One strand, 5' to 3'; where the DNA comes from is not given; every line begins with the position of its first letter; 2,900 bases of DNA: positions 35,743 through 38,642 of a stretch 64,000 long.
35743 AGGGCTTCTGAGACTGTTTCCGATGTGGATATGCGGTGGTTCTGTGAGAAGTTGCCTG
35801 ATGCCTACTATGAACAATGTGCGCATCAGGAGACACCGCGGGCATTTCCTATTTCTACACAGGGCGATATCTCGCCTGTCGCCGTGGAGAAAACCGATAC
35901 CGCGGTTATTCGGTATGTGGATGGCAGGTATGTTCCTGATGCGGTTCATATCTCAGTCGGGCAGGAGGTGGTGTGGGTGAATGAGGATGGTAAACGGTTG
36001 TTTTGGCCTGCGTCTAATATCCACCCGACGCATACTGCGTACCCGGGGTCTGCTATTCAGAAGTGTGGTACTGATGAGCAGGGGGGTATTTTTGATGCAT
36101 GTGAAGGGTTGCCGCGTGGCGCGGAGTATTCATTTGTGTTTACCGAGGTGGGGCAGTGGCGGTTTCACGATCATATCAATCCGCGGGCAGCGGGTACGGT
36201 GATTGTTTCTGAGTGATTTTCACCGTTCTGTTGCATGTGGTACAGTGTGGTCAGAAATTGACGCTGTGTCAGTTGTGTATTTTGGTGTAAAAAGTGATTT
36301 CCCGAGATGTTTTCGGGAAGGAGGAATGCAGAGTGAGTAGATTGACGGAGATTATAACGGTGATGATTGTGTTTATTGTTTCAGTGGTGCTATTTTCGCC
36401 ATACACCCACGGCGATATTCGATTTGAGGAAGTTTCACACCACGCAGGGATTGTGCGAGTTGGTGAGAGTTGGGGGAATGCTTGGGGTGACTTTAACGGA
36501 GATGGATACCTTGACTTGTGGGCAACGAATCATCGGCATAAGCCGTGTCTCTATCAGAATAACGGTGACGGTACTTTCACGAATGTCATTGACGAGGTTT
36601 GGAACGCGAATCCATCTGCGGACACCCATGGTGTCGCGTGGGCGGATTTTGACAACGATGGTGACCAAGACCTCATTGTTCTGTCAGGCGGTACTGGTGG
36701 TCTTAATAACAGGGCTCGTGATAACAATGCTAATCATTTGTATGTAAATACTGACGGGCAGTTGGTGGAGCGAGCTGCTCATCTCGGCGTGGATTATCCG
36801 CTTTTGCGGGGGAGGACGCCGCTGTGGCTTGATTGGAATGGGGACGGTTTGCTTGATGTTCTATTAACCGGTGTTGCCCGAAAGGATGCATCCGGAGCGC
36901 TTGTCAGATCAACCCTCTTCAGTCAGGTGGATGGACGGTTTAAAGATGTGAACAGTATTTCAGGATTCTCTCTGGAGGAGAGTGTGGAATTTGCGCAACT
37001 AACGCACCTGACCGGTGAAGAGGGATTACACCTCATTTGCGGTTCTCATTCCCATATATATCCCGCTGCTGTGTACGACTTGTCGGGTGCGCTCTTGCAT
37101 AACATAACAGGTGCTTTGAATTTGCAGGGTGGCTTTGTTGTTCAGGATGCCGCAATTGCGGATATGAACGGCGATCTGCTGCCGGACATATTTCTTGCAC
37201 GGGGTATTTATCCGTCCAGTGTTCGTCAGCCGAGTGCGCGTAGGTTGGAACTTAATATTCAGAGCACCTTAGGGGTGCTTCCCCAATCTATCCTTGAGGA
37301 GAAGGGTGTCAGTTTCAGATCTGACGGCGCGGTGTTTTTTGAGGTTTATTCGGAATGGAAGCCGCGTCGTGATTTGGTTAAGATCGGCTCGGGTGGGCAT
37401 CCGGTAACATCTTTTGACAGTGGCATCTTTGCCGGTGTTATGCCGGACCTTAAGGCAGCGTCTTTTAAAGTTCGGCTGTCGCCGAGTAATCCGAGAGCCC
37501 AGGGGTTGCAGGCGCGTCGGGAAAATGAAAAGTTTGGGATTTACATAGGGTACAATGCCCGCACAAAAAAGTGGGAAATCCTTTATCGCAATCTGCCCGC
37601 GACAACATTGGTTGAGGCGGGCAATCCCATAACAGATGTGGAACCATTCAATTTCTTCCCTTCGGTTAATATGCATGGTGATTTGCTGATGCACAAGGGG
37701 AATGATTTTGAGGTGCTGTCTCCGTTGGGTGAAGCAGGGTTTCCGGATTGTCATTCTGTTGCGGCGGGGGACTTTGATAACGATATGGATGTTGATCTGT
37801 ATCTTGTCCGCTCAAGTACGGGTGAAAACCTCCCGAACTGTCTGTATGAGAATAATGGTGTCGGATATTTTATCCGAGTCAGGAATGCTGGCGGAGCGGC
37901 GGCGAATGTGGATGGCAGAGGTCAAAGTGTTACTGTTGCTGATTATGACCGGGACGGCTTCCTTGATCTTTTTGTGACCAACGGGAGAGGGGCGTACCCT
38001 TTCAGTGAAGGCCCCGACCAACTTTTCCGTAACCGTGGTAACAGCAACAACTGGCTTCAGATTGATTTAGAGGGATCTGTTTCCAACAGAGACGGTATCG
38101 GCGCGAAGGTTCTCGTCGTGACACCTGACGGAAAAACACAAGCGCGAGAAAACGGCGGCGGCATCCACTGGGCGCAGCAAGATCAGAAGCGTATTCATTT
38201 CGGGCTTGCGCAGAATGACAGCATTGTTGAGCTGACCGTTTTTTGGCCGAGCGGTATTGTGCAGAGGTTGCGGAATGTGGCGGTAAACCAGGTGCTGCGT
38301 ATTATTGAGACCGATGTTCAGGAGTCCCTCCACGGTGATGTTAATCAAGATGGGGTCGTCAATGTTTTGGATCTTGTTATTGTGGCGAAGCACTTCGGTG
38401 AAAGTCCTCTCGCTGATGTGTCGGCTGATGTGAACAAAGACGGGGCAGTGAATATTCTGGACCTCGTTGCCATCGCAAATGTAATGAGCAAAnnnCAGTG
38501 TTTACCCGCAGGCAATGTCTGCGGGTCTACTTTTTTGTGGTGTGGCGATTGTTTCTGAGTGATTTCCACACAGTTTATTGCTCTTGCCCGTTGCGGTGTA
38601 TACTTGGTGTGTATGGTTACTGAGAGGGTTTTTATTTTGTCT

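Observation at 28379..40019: A four-gene array carrying six copies of an unrecognised Cys/His-rich module of about 400 aa, fused to an FG-GAP propeller and a His-cluster domain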

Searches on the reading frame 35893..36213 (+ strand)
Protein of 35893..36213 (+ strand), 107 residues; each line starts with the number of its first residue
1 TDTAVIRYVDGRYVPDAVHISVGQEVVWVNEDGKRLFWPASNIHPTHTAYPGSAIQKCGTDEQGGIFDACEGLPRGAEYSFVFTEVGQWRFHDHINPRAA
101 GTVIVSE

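Call 43: search_solved_structures(query=A5, max_evalue=10, show_alignments=3)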
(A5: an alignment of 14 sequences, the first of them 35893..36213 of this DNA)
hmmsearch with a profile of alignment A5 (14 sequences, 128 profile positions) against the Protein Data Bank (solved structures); distinct sequences matched with E-value up to 10: 90 (the best 60 are shown).
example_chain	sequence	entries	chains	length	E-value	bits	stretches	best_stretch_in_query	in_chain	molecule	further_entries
9cck_A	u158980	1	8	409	2e-10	43.9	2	46-128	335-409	Copper-containing nitrite reductase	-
1sfd_A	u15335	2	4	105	4.5e-09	39.6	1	35-128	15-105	Amicyanin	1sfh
1sf3_A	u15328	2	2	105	1.1e-08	38.3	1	35-128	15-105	Amicyanin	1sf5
2qdv_A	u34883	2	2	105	2.6e-08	37.1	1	35-128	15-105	Amicyanin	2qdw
1aac_A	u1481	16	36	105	3e-08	36.9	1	35-128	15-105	AMICYANIN | PROTEIN (AMICYANIN)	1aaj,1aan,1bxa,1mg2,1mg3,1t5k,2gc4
1mda_A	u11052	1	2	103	3e-08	36.9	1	36-128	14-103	AMICYANIN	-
3ie9_A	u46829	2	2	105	3.3e-08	36.8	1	35-128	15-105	Amicyanin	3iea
2gb2_A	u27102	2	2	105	3.6e-08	36.6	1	35-128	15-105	Amicyanin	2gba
2idq_A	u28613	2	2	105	4.3e-08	36.4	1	35-128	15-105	Amicyanin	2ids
4p5r_A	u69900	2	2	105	6e-08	35.9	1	35-128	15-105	Amicyanin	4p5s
2idt_A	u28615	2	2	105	9.1e-08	35.3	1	35-128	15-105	Amicyanin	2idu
3rym_A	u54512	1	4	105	1.1e-07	35.1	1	35-128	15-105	Amicyanin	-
3ply_A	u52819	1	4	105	7.2e-07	32.4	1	35-128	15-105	Amicyanin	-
6hbe_A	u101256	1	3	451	5e-06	29.7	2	41-69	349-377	Copper-containing nitrite reductase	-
5fc9_A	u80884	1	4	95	3.5e-05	27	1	48-128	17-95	Blue (Type 1) copper domain protein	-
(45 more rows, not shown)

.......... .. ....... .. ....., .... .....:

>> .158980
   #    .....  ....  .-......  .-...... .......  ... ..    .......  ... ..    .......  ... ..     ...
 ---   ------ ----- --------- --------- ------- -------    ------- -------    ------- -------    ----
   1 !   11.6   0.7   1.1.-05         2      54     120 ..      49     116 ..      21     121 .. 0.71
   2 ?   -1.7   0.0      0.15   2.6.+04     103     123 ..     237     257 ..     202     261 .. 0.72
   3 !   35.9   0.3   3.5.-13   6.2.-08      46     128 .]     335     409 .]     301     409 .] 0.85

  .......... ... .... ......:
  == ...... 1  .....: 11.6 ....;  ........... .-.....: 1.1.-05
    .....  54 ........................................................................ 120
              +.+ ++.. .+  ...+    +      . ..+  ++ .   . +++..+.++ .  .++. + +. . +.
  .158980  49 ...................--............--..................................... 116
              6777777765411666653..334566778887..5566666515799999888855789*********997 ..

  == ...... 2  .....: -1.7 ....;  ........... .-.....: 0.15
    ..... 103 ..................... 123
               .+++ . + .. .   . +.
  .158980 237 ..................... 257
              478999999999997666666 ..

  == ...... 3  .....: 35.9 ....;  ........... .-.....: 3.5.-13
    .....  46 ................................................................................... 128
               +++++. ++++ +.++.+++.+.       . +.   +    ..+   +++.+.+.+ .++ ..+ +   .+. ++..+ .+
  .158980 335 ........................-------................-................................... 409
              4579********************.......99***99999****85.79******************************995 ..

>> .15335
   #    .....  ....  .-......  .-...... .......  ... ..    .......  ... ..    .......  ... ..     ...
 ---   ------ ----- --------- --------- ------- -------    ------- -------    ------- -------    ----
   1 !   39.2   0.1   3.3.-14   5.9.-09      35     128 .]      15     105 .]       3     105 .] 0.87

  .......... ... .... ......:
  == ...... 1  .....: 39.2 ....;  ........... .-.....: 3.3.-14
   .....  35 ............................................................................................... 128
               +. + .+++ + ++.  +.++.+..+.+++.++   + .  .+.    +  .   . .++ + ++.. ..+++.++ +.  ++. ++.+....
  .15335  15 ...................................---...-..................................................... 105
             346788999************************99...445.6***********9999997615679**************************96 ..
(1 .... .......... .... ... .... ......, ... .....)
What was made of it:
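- On Cupredoxin fold (Pfam clan; PF13473 Cupredoxin_1): Profile E 4.5e-9 to amicyanin and 2e-10 to the NirK C-terminal cupredoxin (call 43).
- On Type-1 (blue) copper proteins: In the amicyanin alignment Cys92 aligns with Asp or Asn, and His95 and Met98 align with variable residues (call 43).
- Closest known: Amicyanin, plastocyanin and purple cupredoxin Nmar_1307. Same: Profile E 4.5e-9 to amicyanin (call 43).
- It is homologous to copper proteins: amicyanin E 4.5e-9 (call 43).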

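Call 44: search_protein_families(library=ncbifam, proteins=[window:35893-36213:+], max_evalue=1)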
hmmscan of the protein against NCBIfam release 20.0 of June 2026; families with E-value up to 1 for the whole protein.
window:35893-36213:+ (107 aa): 1 family
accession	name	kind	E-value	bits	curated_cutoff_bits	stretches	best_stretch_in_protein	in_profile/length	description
TIGR02657.1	amicyanin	equivalog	0.027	14.9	110.2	0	14-32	9-27/83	amicyanin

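Call 78: find_homologous_proteins(query=A5, max_evalue=0.00001)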
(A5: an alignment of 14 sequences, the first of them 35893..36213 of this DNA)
Query A5 (14 sequences) (107 aa, profile of the alignment): 713 proteins with E <= 0.00001 among 5172 candidates; the best 120 are listed.
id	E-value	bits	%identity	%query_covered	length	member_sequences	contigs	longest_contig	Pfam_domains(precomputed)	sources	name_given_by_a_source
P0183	3.1e-51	191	34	96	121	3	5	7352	PF13473.13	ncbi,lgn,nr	ncbi:MAG: cupredoxin domain-containing protein [Candidatus Peribacteraceae bacterium]|nr:cupredoxin 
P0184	1.3e-48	182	37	93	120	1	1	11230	-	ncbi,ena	-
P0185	2.3e-48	181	36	97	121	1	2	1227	PF13473.13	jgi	jgi:plastocyanin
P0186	2.4e-48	181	34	85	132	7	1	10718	-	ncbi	-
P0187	3.2e-48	181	31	98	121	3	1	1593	PF13473.13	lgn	-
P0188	3.6e-47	177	34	98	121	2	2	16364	-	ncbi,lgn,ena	-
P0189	7.5e-47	176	31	96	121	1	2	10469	-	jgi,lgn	-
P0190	2.4e-46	175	39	95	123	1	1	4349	PF13473.13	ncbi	-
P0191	4.1e-46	174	37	98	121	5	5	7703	-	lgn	-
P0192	3.3e-45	171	35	91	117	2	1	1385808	PF13473.13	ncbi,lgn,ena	-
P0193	6.1e-45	170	34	100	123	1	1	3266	PF13473.13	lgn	-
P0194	4.8e-44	167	40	96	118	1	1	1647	PF13473.13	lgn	-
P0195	1.8e-43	165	34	93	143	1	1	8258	PF13473.13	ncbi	-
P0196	3.8e-43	164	37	96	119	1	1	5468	-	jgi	jgi:plastocyanin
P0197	7.1e-43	163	38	97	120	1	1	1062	PF13473.13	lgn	-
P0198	1.3e-42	163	39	96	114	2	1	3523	PF13473.13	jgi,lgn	-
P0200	4.3e-42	161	31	98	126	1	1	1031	PF13473.13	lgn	-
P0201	4.7e-42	161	38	97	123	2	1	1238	PF13473.13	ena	-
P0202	4.9e-42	161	38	95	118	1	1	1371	PF13473.13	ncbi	-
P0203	8.6e-42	160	34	87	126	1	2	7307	PF13473.13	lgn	-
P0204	2.8e-41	158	37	96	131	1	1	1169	PF13473.13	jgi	jgi:plastocyanin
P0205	4.5e-41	158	39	90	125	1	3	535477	PF13473.13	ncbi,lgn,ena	ncbi:MAG: cupredoxin domain-containing protein [Patescibacteria group bacterium]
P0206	4.9e-41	158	39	95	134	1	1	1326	PF13473.13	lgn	-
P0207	1.6e-40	156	37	94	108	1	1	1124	PF13473.13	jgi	jgi:plastocyanin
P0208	1.7e-40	156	39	99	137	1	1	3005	PF13473.13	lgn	-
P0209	1.9e-40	156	40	100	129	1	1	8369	PF13473.13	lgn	-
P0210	1.9e-40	156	43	87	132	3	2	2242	PF13473.13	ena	-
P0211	3.2e-40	155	38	90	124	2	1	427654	PF13473.13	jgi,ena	-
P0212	3.2e-40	155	40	96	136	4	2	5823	PF13473.13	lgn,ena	-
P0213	3.6e-40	155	37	99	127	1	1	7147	PF13473.13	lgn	-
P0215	5.8e-40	154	35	87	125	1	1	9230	PF13473.13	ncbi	-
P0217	1.0e-39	153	40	100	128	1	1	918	PF13473.13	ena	-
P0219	1.1e-39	153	43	89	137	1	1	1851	PF13473.13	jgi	jgi:plastocyanin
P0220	1.2e-39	153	40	97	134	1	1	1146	PF13473.13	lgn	-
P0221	1.4e-39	153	39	90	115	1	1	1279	PF13473.13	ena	-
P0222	1.6e-39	153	38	90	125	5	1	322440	PF13473.13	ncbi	ncbi:MAG: cupredoxin domain-containing protein [Patescibacteria group bacterium]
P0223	1.7e-39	153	34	98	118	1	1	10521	PF13473.13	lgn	-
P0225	2.3e-39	152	40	95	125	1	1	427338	PF13473.13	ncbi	-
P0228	3.2e-39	152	36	89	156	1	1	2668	PF13473.13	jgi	jgi:plastocyanin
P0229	4.2e-39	151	41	94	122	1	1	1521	PF13473.13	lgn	-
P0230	4.2e-39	151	42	97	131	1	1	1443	PF13473.13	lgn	-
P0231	4.4e-39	151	38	89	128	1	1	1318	PF13473.13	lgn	-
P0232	5.2e-39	151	39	91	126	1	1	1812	PF13473.13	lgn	-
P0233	6.7e-39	151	34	90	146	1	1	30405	PF13473.13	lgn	-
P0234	7.0e-39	151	40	97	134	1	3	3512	PF13473.13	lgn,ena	-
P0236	7.3e-39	151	36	98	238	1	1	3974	PF13473.13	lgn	-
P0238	9.5e-39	150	40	96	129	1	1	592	PF13473.13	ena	-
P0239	9.8e-39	150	38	97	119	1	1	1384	PF13473.13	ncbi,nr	ncbi:MAG: cupredoxin domain-containing protein [bacterium]|nr:cupredoxin domain-containing protein [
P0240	1.0e-38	150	41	97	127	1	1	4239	PF13473.13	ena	-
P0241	1.2e-38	150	39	95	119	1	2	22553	PF13473.13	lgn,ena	-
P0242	1.4e-38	150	38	98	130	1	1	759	PF13473.13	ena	-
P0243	1.8e-38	149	38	97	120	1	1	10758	PF13473.13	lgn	-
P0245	1.9e-38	149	39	90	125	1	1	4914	PF13473.13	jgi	jgi:plastocyanin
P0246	1.9e-38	149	40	96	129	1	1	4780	PF13473.13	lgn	-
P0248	2.0e-38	149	38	93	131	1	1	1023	PF13473.13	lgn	-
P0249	2.0e-38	149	39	98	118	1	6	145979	PF13473.13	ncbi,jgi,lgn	jgi:plastocyanin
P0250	2.2e-38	149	37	97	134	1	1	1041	PF13473.13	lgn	-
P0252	2.7e-38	149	37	96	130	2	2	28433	PF13473.13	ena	-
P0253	2.9e-38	149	37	98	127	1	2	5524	PF13473.13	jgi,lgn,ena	-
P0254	3.0e-38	149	37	100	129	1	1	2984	PF13473.13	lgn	-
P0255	3.6e-38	148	36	100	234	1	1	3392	PF13473.13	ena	-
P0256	3.9e-38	148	36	97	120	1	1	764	PF13473.13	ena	-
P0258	4.7e-38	148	40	95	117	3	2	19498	PF13473.13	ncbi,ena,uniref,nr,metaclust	ncbi:hypothetical protein A2870_03950 [Candidatus Curtissbacteria bacterium RIFCSPHIGHO2_01_FULL_41_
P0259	6.0e-38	148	39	93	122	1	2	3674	PF13473.13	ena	-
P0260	6.5e-38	147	36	99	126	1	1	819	PF13473.13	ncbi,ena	-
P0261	7.3e-38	147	38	94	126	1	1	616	PF13473.13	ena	-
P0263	8.3e-38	147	39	98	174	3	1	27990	PF13473.13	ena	-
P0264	8.4e-38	147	38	88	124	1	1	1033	PF13473.13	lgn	-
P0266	8.9e-38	147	37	98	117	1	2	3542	PF13473.13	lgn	-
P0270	1.0e-37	147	37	98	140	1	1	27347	PF13473.13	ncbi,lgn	-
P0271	1.0e-37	147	40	94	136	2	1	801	PF13473.13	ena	-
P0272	1.2e-37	147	36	100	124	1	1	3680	PF13473.13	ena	-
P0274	1.3e-37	146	36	95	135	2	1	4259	PF13473.13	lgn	-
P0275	1.3e-37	146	42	82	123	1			PF13473.13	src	-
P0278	1.8e-37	146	40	98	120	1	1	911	PF13473.13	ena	-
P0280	1.9e-37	146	42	96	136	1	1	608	PF13473.13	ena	-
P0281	2.0e-37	146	41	96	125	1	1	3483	PF13473.13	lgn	-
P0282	2.0e-37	146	38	97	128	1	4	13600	PF13473.13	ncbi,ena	ncbi:MAG: hypothetical protein AAB846_02575 [Patescibacteria group bacterium]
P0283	2.1e-37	146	41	94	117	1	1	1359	PF13473.13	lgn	-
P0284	2.1e-37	146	42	95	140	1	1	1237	PF13473.13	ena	-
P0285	2.3e-37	146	36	100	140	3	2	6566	PF13473.13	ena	-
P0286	2.5e-37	146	38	100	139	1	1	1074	PF13473.13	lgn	-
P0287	2.5e-37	146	34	90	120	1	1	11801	PF13473.13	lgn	-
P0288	2.7e-37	145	39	97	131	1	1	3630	PF13473.13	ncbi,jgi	jgi:plastocyanin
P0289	2.8e-37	145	33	98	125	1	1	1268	PF13473.13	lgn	-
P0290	2.9e-37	145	36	96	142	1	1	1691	PF13473.13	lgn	-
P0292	3.2e-37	145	38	97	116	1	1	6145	PF13473.13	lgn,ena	-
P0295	3.8e-37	145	37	92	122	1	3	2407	PF13473.13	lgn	-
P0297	4.1e-37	145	36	94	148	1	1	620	PF13473.13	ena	-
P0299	4.4e-37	145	41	92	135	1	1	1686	PF13473.13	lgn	-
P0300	4.4e-37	145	39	95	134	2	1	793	PF13473.13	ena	-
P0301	4.6e-37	145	36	100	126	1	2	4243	PF13473.13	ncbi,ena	-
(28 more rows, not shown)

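Call 79: find_encoding_contigs(protein=P0205, flank=6000, max_places=1)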
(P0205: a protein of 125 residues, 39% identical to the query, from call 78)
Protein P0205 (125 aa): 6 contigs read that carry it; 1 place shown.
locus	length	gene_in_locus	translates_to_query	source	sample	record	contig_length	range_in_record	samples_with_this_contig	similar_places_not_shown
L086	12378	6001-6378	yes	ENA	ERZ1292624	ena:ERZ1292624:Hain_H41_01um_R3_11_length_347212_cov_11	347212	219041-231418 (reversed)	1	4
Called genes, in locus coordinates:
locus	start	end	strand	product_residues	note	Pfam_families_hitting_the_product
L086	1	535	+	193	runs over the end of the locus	PF06821:Ser_hydrolase (weak), PF00561:Abhydrolase_1 (faint)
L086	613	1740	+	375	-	PF16819:DUF5074 (faint), PF02239:Cytochrom_D1 (faint), PF08450:SGL (faint), PF21959:DUF6923 (faint), PF25174:Beta-prop_THOC3 (faint), PF22494:choice_anch_I (faint), PF10282:Lactonase (weak), PF21783:YNCE (weak), +2 more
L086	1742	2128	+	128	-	-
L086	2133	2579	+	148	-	PF07681:DoxX (weak)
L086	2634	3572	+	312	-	PF10432:bact-PGI_C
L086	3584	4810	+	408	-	-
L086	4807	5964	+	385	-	-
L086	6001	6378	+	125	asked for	PF13473:Cupredoxin_1 (weak)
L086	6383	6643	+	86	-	PF13192:Thioredoxin_3, PF00462:Glutaredoxin (faint)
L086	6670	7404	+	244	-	PF00856:SET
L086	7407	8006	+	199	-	PF13489:Methyltransf_23, PF13847:Methyltransf_31, PF08241:Methyltransf_11, PF08242:Methyltransf_12, PF13649:Methyltransf_25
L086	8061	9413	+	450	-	PF01071:GARS_A, PF02843:GARS_C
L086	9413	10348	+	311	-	PF02618:YceG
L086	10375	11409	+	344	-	PF02540:NAD_synthase (weak), PF03054:tRNA_Me_trans, PF20259:tRNA_Me_trans_M, PF20258:tRNA_Me_trans_C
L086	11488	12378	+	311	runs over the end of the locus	PF04542:Sigma70_r2, PF04539:Sigma70_r3 (faint)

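Call 80: find_encoding_contigs(protein=P0249, flank=6000, max_places=1)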
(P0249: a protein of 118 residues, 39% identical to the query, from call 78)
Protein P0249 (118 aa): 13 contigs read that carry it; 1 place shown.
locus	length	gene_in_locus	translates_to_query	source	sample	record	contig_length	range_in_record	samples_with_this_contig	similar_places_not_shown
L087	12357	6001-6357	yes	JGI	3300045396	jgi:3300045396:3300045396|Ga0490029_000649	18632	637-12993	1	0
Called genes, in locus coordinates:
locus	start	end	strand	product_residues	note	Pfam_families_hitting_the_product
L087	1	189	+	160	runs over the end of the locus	PF08645:PNK3P, PF00702:Hydrolase (weak), PF13419:HAD_2 (weak), PF13242:Hydrolase_like (weak)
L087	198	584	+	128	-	-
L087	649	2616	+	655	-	-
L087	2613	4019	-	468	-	PF01488:Shikimate_DH (weak), PF02737:3HCDH_N (faint), PF02826:2-Hacid_dh_C (faint), PF03446:NAD_binding_2, PF03807:F420_oxidored (weak), PF00393:6PGD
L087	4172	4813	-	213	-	PF00923:TAL_FSA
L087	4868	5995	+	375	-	-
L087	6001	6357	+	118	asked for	PF13473:Cupredoxin_1 (weak)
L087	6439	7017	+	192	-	PF01351:RNase_HII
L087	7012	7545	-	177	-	PF08002:DUF1697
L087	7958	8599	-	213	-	PF09335:VTT_dom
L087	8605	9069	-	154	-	-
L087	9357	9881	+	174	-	PF00731:AIRC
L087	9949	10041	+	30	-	-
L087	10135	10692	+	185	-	PF03167:UDG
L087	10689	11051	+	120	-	-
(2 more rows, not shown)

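Call 81: find_encoding_contigs(protein=P0225, flank=6000, max_places=1)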
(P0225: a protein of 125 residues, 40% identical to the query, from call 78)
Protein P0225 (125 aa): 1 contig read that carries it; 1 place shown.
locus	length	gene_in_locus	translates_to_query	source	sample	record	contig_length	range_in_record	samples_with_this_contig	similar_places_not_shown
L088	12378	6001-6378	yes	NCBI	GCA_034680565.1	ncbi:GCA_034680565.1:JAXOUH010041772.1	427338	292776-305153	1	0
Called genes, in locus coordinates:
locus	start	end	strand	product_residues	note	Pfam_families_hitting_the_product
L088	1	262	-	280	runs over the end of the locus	PF14528:LAGLIDADG_3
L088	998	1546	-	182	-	-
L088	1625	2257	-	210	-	PF00226:DnaJ, PF01556:DnaJ_C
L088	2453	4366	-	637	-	PF00012:HSP70, PF06723:MreB_Mbl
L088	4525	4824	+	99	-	-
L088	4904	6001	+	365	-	-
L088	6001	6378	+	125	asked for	PF13473:Cupredoxin_1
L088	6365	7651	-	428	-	PF02844:GARS_N, PF01071:GARS_A, PF02843:GARS_C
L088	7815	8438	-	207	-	PF00551:Formyl_trans_N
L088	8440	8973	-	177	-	PF01025:GrpE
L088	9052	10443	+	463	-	PF03772:Competence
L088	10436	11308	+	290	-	PF00753:Lactamase_B, PF23023:Anti-Pycsar_Apyc1 (weak), PF12706:Lactamase_B_2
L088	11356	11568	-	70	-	-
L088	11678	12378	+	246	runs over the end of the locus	PF20772:TACO1_YebC_N, PF01709:Transcrip_reg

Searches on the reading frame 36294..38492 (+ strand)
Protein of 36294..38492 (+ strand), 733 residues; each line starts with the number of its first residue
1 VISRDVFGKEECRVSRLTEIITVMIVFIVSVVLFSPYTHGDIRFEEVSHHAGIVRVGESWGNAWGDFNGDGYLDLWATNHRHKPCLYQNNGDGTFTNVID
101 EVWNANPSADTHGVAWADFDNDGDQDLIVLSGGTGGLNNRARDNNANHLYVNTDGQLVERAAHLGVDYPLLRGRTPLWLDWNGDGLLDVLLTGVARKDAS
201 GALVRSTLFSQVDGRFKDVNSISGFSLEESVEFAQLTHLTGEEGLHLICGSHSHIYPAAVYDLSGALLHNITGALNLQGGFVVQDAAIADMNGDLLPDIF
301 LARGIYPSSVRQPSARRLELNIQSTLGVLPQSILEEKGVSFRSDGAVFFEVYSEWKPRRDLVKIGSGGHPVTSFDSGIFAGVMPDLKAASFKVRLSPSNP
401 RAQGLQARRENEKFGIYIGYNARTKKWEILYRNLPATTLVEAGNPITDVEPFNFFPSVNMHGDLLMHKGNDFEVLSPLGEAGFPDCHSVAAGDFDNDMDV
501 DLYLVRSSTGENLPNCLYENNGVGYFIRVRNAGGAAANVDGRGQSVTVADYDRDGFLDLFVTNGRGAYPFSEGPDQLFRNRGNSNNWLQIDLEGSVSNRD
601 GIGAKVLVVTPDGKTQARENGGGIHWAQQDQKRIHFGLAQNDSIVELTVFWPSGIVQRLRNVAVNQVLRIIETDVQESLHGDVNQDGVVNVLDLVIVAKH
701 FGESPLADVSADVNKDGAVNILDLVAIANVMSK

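Call 5: search_protein_families(library=pfam, proteins=[window:36294-38492:+], max_evalue=1)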
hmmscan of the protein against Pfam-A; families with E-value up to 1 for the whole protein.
window:36294-38492:+ (733 aa): 4 families
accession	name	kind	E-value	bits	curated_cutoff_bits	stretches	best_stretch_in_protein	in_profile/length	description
PF13517.12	FG-GAP_3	-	3.2e-28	98.5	26.9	4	66-129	1-61/61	FG-GAP-like repeat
PF07593.17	UnbV_ASPIC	-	6.6e-17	61.6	23.4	1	601-668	1-67/68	ASPIC and UnbV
PF01839.29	FG-GAP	-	3.3e-12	46.4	22.1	3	543-566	2-25/37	FG-GAP repeat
PF00404.24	Dockerin_1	-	2.3e-10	41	22.9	1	680-729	1-54/57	Dockerin type I domain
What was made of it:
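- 36294..38495 (+): Gene D (733 aa): FG-GAP_3 repeats, UnbV_ASPIC, Dockerin_1. It has no module. It sits inside the array but is absent from the syntenic arrays of related genomes. Pfam hits at 3e-28, 7e-17 and 2e-10 (call 5).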

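Call 6: search_protein_families(library=ncbifam, proteins=[window:36294-38492:+], max_evalue=1)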
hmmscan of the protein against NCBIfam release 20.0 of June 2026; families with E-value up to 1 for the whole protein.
window:36294-38492:+ (733 aa): 3 families
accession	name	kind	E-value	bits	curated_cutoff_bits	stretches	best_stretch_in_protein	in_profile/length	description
NF047539.1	XAC2610_fam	domain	2.1e-05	24.9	35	0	116-139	3-26/89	XAC2610-related protein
NF049990.1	CellobisidaseCelK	equivalog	0.00017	19.9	1700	1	671-729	820-880/889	cellulose 1,4-beta-cellobiosidase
NF041540.1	dockerin_GC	domain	0.016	15.6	29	1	674-726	4-58/67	GC-type dockerin domain-anchored protein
